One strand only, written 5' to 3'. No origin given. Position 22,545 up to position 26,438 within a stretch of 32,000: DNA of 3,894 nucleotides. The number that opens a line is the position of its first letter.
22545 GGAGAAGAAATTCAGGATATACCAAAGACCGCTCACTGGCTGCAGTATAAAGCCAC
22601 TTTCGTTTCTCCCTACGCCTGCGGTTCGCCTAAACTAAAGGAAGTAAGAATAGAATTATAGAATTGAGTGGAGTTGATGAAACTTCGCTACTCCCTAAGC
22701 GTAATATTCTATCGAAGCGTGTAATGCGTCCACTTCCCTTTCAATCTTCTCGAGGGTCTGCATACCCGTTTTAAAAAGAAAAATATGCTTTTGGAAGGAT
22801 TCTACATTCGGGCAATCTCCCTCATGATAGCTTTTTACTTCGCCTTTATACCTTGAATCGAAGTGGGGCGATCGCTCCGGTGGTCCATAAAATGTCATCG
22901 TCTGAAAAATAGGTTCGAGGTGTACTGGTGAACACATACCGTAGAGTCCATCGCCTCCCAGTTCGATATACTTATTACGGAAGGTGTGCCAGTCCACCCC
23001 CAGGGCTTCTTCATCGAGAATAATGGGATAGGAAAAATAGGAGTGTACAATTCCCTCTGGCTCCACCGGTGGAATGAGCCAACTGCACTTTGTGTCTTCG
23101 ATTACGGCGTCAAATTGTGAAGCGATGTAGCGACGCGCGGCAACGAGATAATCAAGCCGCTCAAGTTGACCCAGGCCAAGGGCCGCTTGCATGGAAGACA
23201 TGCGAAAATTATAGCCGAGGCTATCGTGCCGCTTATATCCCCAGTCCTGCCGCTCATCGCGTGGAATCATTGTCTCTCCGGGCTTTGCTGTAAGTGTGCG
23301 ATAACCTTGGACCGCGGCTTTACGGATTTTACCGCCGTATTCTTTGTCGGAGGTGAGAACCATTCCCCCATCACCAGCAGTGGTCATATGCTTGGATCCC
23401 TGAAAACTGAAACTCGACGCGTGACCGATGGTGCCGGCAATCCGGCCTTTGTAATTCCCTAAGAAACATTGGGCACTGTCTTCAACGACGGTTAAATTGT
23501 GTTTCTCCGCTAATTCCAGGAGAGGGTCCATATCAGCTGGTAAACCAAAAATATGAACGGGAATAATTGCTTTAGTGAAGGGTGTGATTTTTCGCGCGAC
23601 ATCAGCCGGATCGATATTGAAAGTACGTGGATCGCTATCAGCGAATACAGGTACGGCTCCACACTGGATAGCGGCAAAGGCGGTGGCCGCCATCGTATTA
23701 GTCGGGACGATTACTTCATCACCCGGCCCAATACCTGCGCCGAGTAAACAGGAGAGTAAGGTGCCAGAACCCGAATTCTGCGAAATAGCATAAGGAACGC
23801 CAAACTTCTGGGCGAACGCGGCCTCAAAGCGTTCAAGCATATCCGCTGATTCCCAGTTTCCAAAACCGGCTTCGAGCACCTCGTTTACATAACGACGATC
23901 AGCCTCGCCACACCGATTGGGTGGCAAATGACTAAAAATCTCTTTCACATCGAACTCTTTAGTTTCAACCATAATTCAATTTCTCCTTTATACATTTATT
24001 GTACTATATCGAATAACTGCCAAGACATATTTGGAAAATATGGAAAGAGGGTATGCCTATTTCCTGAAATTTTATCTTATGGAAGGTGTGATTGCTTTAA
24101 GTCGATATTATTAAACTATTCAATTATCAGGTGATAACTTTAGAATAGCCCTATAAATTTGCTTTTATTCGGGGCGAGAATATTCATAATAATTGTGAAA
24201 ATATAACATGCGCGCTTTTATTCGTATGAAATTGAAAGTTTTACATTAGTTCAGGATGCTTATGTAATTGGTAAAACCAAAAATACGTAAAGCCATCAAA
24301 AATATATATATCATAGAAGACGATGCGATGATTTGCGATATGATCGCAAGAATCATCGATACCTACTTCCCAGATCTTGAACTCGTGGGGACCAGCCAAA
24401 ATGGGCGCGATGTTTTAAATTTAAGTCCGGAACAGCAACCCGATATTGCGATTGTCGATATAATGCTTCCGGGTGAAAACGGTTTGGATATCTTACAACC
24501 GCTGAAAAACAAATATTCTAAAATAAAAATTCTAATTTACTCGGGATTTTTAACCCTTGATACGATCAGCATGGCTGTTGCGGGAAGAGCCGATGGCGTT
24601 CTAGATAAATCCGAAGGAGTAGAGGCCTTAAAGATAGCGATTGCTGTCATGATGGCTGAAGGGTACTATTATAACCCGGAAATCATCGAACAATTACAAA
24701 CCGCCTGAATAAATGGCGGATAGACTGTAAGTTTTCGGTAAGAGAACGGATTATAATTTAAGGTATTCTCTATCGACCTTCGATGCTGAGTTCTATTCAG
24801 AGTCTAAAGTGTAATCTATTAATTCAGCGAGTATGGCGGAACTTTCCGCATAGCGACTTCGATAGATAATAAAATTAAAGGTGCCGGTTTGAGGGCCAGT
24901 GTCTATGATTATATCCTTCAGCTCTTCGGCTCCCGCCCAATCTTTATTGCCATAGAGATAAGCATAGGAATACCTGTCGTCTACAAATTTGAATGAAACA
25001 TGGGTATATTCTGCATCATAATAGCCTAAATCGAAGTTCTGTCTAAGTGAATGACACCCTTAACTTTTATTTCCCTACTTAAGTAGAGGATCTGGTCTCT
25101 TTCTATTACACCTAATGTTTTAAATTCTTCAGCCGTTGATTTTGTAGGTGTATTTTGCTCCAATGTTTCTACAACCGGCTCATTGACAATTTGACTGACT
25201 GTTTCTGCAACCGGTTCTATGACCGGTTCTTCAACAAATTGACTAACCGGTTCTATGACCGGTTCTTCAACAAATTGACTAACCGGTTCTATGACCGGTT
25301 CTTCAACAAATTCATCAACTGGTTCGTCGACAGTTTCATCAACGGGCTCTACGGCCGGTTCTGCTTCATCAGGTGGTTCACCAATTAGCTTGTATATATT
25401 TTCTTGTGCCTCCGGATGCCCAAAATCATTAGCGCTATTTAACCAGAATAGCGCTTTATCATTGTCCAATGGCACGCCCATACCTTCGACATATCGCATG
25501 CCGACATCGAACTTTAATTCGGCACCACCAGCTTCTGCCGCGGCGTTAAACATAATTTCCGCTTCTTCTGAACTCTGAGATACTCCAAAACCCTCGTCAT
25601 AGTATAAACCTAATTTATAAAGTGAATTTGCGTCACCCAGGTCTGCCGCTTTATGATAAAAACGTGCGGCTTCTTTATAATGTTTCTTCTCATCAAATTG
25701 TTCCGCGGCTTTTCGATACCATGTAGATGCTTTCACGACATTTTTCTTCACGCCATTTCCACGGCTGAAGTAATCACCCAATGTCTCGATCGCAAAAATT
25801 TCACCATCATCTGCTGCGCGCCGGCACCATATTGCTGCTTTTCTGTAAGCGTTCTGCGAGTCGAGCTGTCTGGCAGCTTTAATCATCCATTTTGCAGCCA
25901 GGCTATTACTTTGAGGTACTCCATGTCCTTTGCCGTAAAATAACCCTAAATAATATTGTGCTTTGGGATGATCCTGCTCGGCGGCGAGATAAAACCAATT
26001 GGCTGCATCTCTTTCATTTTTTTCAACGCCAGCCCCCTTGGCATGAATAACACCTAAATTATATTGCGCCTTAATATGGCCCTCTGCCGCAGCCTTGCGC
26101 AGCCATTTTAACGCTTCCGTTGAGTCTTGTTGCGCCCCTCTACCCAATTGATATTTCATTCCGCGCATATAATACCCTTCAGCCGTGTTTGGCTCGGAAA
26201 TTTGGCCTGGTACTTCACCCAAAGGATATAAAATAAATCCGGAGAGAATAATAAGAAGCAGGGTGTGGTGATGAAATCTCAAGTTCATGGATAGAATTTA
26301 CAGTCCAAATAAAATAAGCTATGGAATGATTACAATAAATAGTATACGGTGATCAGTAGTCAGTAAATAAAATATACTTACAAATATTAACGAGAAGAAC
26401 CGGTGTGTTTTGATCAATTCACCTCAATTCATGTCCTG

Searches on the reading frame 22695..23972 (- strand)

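Call 7: search_protein_families(library=pfam, proteins=[window:22695-23972:-], max_evalue=0.001)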
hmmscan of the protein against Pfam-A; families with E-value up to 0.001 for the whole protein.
window:22695-23972:- (425 aa): 1 family
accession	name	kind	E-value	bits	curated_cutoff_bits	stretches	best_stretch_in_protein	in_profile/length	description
PF01041.23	DegT_DnrJ_EryC1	-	5e-82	276.4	19.8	1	22-360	4-321/360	DegT/DnrJ/EryC1/StrS aminotransferase family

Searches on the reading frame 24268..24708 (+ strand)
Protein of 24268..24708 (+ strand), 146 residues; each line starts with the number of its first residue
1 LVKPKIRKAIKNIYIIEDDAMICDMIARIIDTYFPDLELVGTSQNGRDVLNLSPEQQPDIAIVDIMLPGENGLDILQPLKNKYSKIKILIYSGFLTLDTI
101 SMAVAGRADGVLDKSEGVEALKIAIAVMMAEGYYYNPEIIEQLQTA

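Call 69: search_protein_families(library=pfam, proteins=[window:24268-24708:+], max_evalue=0.001)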
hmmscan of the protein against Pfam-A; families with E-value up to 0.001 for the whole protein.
window:24268-24708:+ (146 aa): 1 family
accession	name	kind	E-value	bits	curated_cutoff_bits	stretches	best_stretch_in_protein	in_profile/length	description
PF00072.30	Response_reg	-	5.4e-17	62.4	30.2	1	13-125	1-110/111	Response regulator receiver domain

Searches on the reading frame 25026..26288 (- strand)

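Call 69: search_protein_families(library=pfam, proteins=[window:25026-26288:-], max_evalue=0.001)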
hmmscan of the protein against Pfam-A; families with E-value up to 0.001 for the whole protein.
window:25026-26288:- (420 aa): 2 families
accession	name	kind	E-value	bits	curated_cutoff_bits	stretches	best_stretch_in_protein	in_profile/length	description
PF08238.18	Sel1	-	8.8e-43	143.7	30.7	4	73-107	2-36/36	Sel1 repeat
PF23310.1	TPR_27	-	5.2e-06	26.5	27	0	55-89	44-78/110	Plant tetratrico peptide repeats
